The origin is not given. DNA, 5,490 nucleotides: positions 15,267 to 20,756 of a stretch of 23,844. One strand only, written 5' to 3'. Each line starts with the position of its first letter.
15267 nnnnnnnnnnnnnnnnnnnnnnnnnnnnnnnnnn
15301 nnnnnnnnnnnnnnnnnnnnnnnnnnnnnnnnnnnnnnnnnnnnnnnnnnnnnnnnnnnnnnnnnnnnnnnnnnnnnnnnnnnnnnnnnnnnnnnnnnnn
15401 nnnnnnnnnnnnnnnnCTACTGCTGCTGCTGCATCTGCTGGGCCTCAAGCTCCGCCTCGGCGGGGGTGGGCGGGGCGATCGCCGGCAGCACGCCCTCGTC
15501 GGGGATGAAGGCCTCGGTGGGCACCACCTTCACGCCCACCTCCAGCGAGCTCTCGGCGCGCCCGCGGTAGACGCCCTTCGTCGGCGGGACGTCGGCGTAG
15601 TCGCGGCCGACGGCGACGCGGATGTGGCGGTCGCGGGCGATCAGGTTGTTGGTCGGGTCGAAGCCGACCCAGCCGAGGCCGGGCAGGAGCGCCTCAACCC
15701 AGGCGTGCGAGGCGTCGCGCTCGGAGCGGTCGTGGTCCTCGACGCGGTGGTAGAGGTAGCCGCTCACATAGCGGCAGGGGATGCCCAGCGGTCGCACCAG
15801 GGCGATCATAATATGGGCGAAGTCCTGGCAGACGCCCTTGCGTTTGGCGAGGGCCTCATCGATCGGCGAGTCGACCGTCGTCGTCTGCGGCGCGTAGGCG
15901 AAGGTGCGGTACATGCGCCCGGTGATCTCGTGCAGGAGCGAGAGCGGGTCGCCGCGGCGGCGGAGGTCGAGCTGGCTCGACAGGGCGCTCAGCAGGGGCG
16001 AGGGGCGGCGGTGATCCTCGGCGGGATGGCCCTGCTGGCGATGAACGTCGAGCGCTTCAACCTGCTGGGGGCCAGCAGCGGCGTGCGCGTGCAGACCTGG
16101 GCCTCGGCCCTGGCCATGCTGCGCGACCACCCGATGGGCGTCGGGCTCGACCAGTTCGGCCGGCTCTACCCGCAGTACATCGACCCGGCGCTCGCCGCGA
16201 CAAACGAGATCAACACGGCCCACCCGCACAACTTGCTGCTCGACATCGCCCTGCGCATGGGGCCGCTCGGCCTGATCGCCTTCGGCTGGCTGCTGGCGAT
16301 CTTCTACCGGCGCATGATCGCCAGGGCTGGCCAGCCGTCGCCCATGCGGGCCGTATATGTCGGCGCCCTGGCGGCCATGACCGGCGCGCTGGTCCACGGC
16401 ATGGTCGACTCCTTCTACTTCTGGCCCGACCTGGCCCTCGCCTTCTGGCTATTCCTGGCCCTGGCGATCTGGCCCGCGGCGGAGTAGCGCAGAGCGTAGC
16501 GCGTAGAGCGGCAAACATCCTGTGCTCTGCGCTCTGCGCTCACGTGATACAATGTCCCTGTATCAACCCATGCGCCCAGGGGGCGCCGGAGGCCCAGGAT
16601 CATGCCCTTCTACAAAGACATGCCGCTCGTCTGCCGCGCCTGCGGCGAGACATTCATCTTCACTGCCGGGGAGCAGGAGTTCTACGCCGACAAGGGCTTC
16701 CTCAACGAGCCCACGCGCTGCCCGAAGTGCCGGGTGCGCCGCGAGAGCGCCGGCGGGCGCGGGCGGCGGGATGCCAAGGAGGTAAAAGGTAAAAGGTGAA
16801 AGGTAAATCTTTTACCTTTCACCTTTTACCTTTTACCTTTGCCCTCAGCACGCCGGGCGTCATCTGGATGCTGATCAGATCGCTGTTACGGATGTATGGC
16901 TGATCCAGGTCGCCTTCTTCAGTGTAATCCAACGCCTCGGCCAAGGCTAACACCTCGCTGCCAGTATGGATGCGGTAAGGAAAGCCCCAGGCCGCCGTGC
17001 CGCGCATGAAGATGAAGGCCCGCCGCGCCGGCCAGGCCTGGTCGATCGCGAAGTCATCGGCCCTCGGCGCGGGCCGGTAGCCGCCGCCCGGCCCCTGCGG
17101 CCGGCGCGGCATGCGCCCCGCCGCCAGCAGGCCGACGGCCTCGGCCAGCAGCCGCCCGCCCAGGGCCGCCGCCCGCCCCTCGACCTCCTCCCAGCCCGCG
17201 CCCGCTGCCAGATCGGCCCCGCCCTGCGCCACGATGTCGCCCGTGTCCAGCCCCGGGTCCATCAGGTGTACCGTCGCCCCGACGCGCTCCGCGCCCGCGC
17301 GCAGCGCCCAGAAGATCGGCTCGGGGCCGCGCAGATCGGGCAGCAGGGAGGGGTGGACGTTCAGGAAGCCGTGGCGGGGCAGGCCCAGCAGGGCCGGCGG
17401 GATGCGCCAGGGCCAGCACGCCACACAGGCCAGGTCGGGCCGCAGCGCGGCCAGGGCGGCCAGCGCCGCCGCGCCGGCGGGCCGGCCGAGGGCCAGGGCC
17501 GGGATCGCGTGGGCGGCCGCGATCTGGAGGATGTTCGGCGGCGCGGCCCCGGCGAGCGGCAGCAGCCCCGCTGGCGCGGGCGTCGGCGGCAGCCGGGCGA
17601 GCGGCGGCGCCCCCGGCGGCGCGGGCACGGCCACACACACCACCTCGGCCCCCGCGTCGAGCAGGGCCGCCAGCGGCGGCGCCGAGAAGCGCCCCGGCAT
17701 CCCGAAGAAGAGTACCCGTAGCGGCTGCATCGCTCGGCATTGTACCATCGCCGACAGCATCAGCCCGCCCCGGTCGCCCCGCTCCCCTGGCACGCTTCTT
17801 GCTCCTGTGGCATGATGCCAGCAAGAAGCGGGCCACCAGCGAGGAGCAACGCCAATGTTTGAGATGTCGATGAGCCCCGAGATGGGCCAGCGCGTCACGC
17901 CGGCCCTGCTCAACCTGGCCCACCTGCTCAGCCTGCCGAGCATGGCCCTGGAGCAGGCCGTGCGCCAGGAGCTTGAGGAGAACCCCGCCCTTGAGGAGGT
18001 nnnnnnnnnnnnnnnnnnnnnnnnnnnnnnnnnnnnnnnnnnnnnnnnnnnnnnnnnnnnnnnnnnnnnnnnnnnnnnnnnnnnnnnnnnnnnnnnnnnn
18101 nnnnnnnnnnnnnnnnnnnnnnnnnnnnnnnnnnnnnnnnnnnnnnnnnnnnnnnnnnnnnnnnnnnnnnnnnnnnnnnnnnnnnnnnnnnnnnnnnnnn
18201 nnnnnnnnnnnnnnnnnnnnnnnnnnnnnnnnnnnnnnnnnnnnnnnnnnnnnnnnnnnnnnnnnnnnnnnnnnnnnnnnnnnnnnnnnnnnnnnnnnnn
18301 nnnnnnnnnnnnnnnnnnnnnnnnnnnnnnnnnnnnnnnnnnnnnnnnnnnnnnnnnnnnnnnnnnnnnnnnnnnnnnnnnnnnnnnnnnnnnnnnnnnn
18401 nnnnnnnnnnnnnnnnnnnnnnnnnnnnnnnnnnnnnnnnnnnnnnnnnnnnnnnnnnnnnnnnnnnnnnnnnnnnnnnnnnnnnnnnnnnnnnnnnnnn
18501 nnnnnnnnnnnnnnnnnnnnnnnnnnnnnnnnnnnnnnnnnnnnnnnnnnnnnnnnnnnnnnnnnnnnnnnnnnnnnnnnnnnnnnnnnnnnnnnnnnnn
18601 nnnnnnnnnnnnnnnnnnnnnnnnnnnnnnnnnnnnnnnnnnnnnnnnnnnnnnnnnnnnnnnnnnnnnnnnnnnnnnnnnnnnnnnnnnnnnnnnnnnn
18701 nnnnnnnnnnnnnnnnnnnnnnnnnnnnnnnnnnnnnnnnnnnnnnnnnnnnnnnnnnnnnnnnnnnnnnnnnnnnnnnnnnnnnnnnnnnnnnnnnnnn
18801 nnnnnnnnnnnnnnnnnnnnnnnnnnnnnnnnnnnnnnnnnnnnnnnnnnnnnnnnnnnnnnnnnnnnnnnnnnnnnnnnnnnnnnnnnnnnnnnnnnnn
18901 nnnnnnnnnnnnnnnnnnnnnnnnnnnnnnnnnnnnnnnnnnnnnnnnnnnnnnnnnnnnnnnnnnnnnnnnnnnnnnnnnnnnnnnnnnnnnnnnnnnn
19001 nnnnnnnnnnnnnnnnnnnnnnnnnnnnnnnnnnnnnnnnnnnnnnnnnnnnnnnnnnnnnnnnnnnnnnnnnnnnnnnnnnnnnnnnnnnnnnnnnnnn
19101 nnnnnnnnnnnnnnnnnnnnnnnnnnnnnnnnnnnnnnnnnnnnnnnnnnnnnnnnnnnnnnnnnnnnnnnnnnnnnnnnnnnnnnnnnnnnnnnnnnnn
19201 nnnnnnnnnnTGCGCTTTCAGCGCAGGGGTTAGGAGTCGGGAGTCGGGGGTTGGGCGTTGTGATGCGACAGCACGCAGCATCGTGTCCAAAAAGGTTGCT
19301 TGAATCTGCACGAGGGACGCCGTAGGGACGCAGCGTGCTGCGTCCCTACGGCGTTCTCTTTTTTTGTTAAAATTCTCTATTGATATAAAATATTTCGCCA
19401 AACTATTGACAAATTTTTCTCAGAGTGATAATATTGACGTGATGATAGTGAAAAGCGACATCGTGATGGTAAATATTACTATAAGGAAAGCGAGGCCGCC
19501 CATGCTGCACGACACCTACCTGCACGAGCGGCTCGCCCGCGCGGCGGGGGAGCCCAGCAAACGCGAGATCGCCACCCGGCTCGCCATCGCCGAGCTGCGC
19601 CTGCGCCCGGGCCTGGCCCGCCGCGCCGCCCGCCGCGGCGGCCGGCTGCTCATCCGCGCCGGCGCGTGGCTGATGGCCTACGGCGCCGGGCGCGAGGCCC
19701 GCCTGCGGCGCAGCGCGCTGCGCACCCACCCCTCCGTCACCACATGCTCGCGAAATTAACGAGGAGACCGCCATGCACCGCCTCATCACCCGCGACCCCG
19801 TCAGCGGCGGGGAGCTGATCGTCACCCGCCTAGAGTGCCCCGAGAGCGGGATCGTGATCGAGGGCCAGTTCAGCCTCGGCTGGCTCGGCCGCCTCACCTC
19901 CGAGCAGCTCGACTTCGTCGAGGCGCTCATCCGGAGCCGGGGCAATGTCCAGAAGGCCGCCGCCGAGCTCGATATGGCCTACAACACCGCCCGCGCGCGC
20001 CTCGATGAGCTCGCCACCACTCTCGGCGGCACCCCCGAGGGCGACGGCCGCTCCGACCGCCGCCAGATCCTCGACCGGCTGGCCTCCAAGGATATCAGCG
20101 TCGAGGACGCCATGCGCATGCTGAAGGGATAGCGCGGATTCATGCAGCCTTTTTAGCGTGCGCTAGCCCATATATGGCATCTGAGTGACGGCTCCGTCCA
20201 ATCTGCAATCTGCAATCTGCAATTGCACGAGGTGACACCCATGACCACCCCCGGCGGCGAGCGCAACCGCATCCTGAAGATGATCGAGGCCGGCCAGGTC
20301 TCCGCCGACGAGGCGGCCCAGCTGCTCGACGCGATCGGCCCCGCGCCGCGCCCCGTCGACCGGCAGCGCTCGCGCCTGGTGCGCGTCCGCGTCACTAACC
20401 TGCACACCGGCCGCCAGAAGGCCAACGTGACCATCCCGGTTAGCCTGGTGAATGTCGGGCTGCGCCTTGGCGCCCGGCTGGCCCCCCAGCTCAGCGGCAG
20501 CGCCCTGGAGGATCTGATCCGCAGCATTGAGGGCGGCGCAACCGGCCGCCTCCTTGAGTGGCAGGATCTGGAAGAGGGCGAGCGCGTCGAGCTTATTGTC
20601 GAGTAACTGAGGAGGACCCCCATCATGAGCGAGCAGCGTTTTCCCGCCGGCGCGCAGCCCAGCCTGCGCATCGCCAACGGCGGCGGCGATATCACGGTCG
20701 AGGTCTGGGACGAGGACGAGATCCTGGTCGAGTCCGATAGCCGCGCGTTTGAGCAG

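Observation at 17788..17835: rpoN appears to be sigma-54-dependent: perfect -24/-12 element upstream of its own gene, mirrored by a second copy facing the divergent fmt-like gene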

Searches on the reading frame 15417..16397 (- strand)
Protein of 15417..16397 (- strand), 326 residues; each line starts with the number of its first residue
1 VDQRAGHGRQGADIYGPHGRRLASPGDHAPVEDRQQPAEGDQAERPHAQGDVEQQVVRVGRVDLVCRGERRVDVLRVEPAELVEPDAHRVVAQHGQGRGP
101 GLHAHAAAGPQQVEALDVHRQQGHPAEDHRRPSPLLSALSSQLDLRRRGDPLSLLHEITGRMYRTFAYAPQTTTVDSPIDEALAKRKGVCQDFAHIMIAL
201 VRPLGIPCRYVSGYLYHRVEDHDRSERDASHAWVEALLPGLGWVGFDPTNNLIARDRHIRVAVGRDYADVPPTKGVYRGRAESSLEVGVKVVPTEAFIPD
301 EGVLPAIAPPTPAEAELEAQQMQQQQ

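Call 8: search_protein_families(library=pfam, proteins=[window:15417-16397:-])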
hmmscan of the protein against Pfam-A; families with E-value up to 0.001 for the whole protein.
window:15417-16397:- (326 aa): 1 family
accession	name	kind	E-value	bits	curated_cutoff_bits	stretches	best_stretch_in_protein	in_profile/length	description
PF01841.26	Transglut_core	-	1.4e-21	77.2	23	1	151-248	14-108/108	Transglutaminase-like superfamily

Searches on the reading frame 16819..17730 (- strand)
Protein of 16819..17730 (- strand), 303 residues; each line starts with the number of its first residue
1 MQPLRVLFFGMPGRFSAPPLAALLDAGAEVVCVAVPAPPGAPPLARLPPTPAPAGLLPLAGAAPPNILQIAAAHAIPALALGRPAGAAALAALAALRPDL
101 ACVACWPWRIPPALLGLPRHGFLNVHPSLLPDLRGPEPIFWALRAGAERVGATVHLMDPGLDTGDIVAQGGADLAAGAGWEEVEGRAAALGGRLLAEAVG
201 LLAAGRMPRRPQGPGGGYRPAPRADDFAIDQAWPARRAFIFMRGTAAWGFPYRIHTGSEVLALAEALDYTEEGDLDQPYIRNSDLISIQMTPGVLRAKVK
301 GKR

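Call 8: search_protein_families(library=pfam, proteins=[window:16819-17730:-])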
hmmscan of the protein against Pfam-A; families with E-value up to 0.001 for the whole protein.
window:16819-17730:- (303 aa): 1 family
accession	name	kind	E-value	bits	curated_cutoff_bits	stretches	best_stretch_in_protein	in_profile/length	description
PF00551.24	Formyl_trans_N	-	1.1e-24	87.6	26.1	1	88-199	70-181/181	Formyl transferase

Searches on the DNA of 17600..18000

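Call 62: search_rna_families(source=window, start=17600, end=18000, threshold=evalue, max_evalue=1)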
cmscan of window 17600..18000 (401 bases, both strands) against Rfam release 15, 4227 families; matches with E-value up to 1: 0.
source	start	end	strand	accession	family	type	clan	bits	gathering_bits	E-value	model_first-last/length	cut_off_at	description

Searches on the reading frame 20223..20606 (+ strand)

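Call 52: search_protein_families(library=pfam, proteins=[window:20223-20606:+])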
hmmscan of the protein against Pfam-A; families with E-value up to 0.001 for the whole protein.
window:20223-20606:+ (127 aa): 1 family
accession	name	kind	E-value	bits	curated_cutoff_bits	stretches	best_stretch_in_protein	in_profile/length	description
PF22746.1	SHOCT-like_DUF2089-C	-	2e-09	37.2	27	1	13-39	2-28/32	SHOCT-like domain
